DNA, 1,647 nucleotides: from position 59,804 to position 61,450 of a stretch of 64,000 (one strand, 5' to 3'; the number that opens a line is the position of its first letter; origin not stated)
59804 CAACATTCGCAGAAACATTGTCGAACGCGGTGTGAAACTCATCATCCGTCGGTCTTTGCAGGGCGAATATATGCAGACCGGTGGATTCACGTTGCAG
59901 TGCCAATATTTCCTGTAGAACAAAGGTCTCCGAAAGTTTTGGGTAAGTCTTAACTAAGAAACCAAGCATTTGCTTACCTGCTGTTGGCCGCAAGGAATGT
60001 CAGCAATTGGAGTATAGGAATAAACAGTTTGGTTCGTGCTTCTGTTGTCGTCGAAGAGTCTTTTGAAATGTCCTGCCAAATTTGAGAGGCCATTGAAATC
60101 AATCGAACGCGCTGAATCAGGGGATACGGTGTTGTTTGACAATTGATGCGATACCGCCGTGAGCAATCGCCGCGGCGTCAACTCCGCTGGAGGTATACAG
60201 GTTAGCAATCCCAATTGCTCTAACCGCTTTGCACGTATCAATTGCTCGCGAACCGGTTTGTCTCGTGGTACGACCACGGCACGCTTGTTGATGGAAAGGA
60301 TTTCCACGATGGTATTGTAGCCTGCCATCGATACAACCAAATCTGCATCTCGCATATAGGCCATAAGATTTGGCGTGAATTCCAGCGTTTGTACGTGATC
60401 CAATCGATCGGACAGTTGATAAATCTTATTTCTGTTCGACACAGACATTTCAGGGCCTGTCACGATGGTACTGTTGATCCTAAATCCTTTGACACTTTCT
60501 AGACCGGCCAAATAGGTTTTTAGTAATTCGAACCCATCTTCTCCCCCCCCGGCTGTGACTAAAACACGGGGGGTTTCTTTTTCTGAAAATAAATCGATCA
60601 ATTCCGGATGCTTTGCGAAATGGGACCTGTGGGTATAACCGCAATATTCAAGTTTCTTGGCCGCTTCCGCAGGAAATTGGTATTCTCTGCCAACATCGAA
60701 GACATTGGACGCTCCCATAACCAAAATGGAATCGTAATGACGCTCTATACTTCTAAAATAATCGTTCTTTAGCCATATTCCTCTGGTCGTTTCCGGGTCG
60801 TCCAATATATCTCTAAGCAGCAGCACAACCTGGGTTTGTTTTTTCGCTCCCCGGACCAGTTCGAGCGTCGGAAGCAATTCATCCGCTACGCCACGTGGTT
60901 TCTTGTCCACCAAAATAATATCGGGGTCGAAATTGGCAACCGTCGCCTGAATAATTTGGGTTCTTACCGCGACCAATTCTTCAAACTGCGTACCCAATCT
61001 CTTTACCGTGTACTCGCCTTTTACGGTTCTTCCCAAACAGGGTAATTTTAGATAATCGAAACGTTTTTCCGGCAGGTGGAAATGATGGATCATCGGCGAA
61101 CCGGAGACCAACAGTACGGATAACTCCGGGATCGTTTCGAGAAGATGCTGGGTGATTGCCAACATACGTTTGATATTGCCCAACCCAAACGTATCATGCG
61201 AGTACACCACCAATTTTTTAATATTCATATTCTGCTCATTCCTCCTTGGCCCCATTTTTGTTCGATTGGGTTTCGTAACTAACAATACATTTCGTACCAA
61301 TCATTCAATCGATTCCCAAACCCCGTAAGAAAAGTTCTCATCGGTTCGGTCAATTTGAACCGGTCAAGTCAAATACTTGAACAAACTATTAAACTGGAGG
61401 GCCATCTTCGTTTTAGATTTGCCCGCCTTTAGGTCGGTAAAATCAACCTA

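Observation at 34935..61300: About 26-kb envelope-glycan cluster lacking every canonical assembly or export hallmark, but rich in kinase-fold proteins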

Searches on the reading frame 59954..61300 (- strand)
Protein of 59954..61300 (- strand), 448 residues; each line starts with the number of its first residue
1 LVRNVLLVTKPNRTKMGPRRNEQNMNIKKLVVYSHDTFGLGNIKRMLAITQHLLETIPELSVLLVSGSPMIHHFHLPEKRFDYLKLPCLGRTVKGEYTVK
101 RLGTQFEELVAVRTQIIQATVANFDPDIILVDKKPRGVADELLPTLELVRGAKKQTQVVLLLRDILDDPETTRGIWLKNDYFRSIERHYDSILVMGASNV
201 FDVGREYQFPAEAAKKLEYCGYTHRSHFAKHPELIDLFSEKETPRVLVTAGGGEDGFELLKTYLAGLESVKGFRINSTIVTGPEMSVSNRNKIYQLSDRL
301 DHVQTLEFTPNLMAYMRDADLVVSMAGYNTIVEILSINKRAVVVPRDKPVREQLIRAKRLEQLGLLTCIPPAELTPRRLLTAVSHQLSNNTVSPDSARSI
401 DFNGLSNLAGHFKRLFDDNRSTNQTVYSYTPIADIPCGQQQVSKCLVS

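Call 6: search_protein_families(library=pfam, max_evalue=0.01, proteins=[window:59954-61300:-])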
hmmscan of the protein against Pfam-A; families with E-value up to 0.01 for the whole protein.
window:59954-61300:- (448 aa): 1 family
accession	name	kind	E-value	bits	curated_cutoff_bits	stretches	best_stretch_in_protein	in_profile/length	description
PF04101.22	Glyco_tran_28_C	-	4.7e-18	66.2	22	1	253-392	7-146/166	Glycosyltransferase family 28 C-terminal domain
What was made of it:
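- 59954..61228 (-): GT28a: MurG/GT1-like inverting GT-B glycosyltransferase (core). Glyco_tran_28_C hit (call 6).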

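Call 8: search_protein_families(library=ncbifam, max_evalue=0.001, proteins=[window:59954-61300:-])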
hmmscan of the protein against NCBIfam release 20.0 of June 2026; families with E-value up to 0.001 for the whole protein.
window:59954-61300:- (448 aa): 5 families
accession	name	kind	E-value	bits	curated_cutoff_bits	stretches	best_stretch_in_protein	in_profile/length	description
TIGR01133.1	murG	equivalog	2.7e-14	53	250.25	1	212-391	151-328/353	undecaprenyldiphospho-muramoylpentapeptide beta-N-acetylglucosaminyltransferase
NF041548.1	PssE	equivalog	2e-07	31.1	120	1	300-348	40-88/146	PssE/Cps14G family polysaccharide biosynthesis glycosyltransferase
TIGR00661.1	MJ1255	subfamily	5.7e-07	29.1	195.9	1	306-368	234-296/321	MJ1255/VC2487 family glycosyltransferase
TIGR03590.1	PseG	equivalog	3e-06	27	153.55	1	227-344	157-267/280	UDP-2,4-diacetamido-2,4,6-trideoxy-beta-L-altropyranose hydrolase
TIGR01426.2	MGT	subfamily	5.1e-06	25.7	260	1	315-392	289-363/393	macrolide family glycosyltransferase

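Call 20: search_solved_structures(query=window:59954-61300:-, max_evalue=1)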
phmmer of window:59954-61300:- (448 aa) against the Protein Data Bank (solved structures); distinct sequences matched with E-value up to 1: 13.
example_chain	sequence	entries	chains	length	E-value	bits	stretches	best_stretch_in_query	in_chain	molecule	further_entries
6kqw_A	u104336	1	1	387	0.0032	19.7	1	307-385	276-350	Uncharacterized UDP-glucosyltransferase YjiC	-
6kqx_A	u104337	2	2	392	0.0032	19.7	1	307-385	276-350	Uncharacterized UDP-glucosyltransferase YjiC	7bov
6pnt_A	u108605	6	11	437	0.0039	19.4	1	311-398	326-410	UDP-glycosyltransferase 202A2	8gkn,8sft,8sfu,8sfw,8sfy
5du2_A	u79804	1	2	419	0.0077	18.4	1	311-385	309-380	EspG2 glycosyltransferase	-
7vlb_A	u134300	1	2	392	0.0089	18.2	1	307-384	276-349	UDP-glycosyltransferase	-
7d1i_A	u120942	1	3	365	0.053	15.6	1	302-380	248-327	UDP-N-acetylglucosamine--N-acetylmuramyl-(pentapeptide) pyrophosphoryl-undecaprenol N-acet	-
2ks6_A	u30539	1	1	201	0.065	15.4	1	302-373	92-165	UDP-N-acetylglucosamine transferase subunit ALG13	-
2jzc_A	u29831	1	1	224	0.078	15.1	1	302-373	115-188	UDP-N-acetylglucosamine transferase subunit ALG13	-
1f0k_A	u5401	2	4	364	0.15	14.2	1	242-375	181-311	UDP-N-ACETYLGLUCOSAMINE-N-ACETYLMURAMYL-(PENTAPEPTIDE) PYROPHOSPHORYL-UNDECAPRENOL N-ACETY | UDP-N-acetylglucosamine--N-acetylmuramyl-(pentapeptide) pyrophospho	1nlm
3rsc_A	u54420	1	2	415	0.37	12.9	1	297-384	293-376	CalG2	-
3iaa_A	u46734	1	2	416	0.37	12.9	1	297-384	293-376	CalG2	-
2iya_A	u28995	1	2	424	0.5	12.4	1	302-387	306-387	OLEANDOMYCIN GLYCOSYLTRANSFERASE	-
7lvy_A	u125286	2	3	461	0.88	11.6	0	311-390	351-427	UDP-glycosyltransferase 203A2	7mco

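Call 36: search_solved_structures(query=A2, max_evalue=1)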
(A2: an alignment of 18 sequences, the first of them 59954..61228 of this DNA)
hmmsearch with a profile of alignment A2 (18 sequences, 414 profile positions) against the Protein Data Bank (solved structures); distinct sequences matched with E-value up to 1: 19.
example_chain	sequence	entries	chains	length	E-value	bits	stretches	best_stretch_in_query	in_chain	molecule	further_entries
7d1i_A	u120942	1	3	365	1.9e-12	50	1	208-404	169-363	UDP-N-acetylglucosamine--N-acetylmuramyl-(pentapeptide) pyrophosphoryl-undecaprenol N-acet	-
1f0k_A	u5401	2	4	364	1.5e-10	43.8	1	235-402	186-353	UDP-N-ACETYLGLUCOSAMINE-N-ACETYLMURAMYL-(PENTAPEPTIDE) PYROPHOSPHORYL-UNDECAPRENOL N-ACETY | UDP-N-acetylglucosamine--N-acetylmuramyl-(pentapeptide) pyrophospho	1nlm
7vlb_A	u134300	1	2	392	8.3e-07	31.4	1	302-406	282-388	UDP-glycosyltransferase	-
6kqx_A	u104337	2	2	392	2.4e-06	29.9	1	302-406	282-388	Uncharacterized UDP-glucosyltransferase YjiC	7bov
3s2u_A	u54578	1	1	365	4.7e-06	29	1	290-384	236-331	UDP-N-acetylglucosamine--N-acetylmuramyl-(pentapeptide) pyrophosphoryl-undecaprenol N-acet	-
6kqw_A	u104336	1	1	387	6.1e-06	28.6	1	302-401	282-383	Uncharacterized UDP-glucosyltransferase YjiC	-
8h5d_A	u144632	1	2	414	2.2e-05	26.8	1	302-408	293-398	Glycosyltransferase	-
10zg_A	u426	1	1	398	3.1e-05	26.3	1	280-385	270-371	Glycosyl transferase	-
7vm0_A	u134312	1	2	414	6.5e-05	25.2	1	302-408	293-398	Glycosyl transferase family 1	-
6pnt_A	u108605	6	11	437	0.00078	21.6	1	301-387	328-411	UDP-glycosyltransferase 202A2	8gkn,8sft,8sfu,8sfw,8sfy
2iya_A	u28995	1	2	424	0.0013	20.9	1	292-374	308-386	OLEANDOMYCIN GLYCOSYLTRANSFERASE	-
4wyi_A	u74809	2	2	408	0.0016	20.6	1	215-323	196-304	Monogalactosyldiacylglycerol synthase 1, chloroplastic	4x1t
7lvy_A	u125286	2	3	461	0.0038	19.4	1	301-384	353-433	UDP-glycosyltransferase 203A2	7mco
2iv7_A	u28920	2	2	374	0.0041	19.2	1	177-311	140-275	LIPOPOLYSACCHARIDE CORE BIOSYNTHESIS PROTEIN RFAG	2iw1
2ks6_A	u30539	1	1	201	0.035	16.2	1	287-360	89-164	UDP-N-acetylglucosamine transferase subunit ALG13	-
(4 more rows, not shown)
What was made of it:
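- MGD1 and RfaG/WaaG appear among the weak PDB matches (call 36).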

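Call 66: search_solved_structures(query=A2, max_evalue=1e-9, show_alignments=2)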
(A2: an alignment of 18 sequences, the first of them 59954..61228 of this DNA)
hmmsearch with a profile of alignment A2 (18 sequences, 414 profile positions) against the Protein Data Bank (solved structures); distinct sequences matched with E-value up to 1e-9: 2.
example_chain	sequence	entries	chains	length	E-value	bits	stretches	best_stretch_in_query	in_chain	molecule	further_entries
7d1i_A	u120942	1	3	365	1.9e-12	50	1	208-404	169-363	UDP-N-acetylglucosamine--N-acetylmuramyl-(pentapeptide) pyrophosphoryl-undecaprenol N-acet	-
1f0k_A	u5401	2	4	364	1.5e-10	43.8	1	235-402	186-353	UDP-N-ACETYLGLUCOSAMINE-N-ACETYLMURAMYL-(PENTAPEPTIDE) PYROPHOSPHORYL-UNDECAPRENOL N-ACETY | UDP-N-acetylglucosamine--N-acetylmuramyl-(pentapeptide) pyrophospho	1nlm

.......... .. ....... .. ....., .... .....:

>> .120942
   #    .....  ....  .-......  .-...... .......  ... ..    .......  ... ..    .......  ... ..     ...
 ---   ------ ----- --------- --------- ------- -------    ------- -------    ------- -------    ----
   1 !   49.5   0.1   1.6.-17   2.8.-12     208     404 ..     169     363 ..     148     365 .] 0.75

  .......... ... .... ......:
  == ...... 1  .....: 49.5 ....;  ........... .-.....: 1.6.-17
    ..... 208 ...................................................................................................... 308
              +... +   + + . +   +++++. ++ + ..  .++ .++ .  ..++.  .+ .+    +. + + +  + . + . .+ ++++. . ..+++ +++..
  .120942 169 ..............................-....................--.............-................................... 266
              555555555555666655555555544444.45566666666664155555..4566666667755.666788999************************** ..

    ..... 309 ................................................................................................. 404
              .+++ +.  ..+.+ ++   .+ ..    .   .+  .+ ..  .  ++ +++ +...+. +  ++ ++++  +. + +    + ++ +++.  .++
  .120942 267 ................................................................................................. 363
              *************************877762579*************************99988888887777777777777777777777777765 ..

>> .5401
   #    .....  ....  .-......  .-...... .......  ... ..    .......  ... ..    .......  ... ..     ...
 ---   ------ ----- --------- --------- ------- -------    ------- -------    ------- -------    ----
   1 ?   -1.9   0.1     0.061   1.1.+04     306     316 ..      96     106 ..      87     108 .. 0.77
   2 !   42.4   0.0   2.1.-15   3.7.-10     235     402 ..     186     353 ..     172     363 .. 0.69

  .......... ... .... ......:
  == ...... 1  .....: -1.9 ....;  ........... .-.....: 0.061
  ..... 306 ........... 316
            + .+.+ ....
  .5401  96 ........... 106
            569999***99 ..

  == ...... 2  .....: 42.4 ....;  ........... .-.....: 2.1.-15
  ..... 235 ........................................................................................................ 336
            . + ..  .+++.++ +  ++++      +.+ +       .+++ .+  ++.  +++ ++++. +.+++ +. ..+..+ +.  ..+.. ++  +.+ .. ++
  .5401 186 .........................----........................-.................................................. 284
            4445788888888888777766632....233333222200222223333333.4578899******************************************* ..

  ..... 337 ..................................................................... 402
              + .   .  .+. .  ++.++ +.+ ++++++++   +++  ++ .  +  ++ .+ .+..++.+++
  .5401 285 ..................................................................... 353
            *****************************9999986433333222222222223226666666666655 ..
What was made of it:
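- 59954..61228 (-): The family profile matches MurG 7d1i at E=1.9e-12, with GGGxDG, E309 and E328-Q329 aligned to MurG GGSQG, E269 and Q288-Q289 (calls 36, 66).
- On CAZy GT28 (MurG / MGDG synthase / UgtP): The profile matches MurG at 1.9e-12 with the G-loop, E269 and Q289 equivalents conserved (calls 36, 66).
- MurG UDP-GlcNAc-binding positions are conserved in GT28a (call 66). The GT28a C-domain is most similar in sequence to MurG, which works on a polyprenyl-PP acceptor (calls 36, 66).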

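Call 72: find_homologous_proteins(query=window:59954-61228:-, max_evalue=1e-20)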
Query window:59954-61228:- (424 aa): 2975 proteins with E <= 1e-20 among 8000 candidates; the best 120 are listed.
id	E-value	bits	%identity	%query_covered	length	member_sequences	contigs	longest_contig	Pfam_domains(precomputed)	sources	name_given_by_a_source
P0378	1.5e-281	951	100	100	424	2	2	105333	PF04101.23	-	-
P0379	5.8e-201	686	75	100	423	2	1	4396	PF04101.23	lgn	-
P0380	6.7e-182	623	69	96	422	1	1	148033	PF04101.23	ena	-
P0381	1.7e-179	615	67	100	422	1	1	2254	PF04101.23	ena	-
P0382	1.4e-175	602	66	100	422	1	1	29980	PF04101.23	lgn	-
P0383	1.1e-148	514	60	94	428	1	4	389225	PF04101.23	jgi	jgi:predicted glycosyltransferase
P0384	8.6e-145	501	58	93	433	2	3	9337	PF04101.23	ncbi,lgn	-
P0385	1.1e-141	491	55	96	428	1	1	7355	PF04101.23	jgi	jgi:predicted glycosyltransferase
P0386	2.3e-141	490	56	93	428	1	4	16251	PF04101.23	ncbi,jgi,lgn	jgi:predicted glycosyltransferase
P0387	2.6e-141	489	57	93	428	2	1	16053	PF04101.23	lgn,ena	-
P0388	6.9e-141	488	56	93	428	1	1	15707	PF04101.23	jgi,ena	-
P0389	9.5e-141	487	57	93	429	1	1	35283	PF04101.23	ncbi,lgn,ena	-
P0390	2.2e-140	486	59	90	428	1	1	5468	PF04101.23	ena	-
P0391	4.2e-140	485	59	90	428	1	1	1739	PF04101.23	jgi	jgi:predicted glycosyltransferase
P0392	3.1e-139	482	54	99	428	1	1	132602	PF04101.23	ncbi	-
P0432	8.3e-112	392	47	93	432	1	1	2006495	PF04101.23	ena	-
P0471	4.8e-110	386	49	94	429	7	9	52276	PF04101.23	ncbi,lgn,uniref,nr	ncbi:glycosyltransferase family protein [Candidatus Manganitrophus noduliformans]|uniref:Glycosyltra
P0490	1.6e-109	385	47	93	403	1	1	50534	PF04101.23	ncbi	ncbi:MAG: glycosyltransferase [Cyanobacteria bacterium J06592_8]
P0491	1.7e-109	385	48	92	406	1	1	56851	PF04101.23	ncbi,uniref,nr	ncbi:glycosyltransferase [Scytonema sp. UIC 10036]|uniref:glycosyltransferase family protein n=1 Tax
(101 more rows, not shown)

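Call 73: find_encoding_contigs(protein=P0491, flank=10000, max_places=2)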
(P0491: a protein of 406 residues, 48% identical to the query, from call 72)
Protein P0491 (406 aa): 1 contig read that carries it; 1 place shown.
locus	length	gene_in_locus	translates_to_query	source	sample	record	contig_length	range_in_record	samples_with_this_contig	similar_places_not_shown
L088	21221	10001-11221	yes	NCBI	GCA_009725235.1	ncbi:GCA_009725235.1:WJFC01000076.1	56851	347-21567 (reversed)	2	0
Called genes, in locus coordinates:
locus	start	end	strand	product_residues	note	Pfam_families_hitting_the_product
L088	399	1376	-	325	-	PF14261:DUF4351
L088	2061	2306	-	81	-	PF14261:DUF4351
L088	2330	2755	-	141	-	-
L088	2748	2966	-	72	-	-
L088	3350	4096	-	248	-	PF14261:DUF4351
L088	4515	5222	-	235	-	PF00480:ROK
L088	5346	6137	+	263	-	PF02633:Creatininase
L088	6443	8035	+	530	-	PF00672:HAMP, PF00512:HisKA, PF02518:HATPase_c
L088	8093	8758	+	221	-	PF00072:Response_reg, PF00486:Trans_reg_C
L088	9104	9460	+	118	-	PF00072:Response_reg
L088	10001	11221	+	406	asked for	PF04101:Glyco_tran_28_C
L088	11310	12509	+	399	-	PF04101:Glyco_tran_28_C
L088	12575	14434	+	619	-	PF00664:ABC_membrane, PF00005:ABC_tran, PF13304:AAA_21 (faint), PF02463:SMC_N (weak)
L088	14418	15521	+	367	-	PF00300:His_Phos_1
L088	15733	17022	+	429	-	PF13579:Glyco_trans_4_4, PF13439:Glyco_transf_4, PF00534:Glycos_transf_1, PF13692:Glyco_trans_1_4, PF13524:Glyco_trans_1_2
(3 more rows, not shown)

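Call 74: find_encoding_contigs(protein=P0471, flank=10000, max_places=1)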
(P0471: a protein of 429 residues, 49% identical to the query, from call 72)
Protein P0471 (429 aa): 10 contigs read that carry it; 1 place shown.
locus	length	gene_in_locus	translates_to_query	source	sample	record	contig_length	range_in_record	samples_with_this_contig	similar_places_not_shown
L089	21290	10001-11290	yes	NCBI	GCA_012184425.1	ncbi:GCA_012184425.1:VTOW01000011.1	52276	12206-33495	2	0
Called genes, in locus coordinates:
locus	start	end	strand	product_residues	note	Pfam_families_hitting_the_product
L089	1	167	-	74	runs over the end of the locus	-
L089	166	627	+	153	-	PF00072:Response_reg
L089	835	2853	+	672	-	PF00672:HAMP, PF00989:PAS, PF08448:PAS_4, PF13426:PAS_9 (weak), PF00512:HisKA, PF02518:HATPase_c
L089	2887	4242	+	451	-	PF00072:Response_reg, PF00158:Sigma54_activat, PF13191:AAA_16 (weak), PF14532:Sigma54_activ_2, PF01078:Mg_chelatase (faint), PF07728:AAA_5, PF25601:AAA_lid_14, PF02954:HTH_8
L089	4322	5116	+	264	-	-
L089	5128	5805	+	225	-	-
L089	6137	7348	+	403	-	-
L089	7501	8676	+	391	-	PF20968:MASE8 (faint), PF00512:HisKA, PF02518:HATPase_c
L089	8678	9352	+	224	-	PF00072:Response_reg, PF00486:Trans_reg_C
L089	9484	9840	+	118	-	PF00072:Response_reg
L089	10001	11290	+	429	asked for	PF04101:Glyco_tran_28_C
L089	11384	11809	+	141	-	-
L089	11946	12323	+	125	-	-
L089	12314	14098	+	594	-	PF00664:ABC_membrane, PF00005:ABC_tran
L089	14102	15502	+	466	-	PF13372:Alginate_exp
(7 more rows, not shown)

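Call 75: find_encoding_contigs(protein=P0490, flank=10000, max_places=1)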
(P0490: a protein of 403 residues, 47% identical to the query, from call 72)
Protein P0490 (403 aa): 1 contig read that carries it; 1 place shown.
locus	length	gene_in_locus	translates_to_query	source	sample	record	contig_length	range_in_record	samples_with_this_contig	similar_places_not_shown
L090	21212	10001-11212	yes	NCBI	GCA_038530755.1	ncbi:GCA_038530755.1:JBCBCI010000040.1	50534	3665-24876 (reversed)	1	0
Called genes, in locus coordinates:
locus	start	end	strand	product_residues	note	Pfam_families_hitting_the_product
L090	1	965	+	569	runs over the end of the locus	PF02028:BCCT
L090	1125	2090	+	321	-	PF00582:Usp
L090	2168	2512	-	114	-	PF12732:YtxH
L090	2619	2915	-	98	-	-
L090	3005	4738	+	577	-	PF00795:CN_hydrolase, PF02540:NAD_synthase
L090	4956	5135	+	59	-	-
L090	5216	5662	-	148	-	PF10604:Polyketide_cyc2, PF03364:Polyketide_cyc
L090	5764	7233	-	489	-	PF00890:FAD_binding_2 (faint), PF01266:DAO (faint), PF01593:Amino_oxidase, PF06100:MCRA (faint), PF12831:FAD_oxidored (faint), PF13450:NAD_binding_8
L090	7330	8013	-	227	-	PF00072:Response_reg, PF00486:Trans_reg_C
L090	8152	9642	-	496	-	PF00672:HAMP, PF00512:HisKA, PF02518:HATPase_c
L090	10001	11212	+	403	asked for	PF04101:Glyco_tran_28_C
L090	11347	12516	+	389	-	PF04101:Glyco_tran_28_C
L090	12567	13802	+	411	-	PF13439:Glyco_transf_4, PF13477:Glyco_trans_4_2, PF13579:Glyco_trans_4_4, PF00534:Glycos_transf_1, PF13692:Glyco_trans_1_4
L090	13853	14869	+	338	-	PF10111:Glyco_tranf_2_2 (weak), PF13641:Glyco_tranf_2_3 (weak), PF00535:Glycos_transf_2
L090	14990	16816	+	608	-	PF00664:ABC_membrane, PF00005:ABC_tran, PF02463:SMC_N (weak)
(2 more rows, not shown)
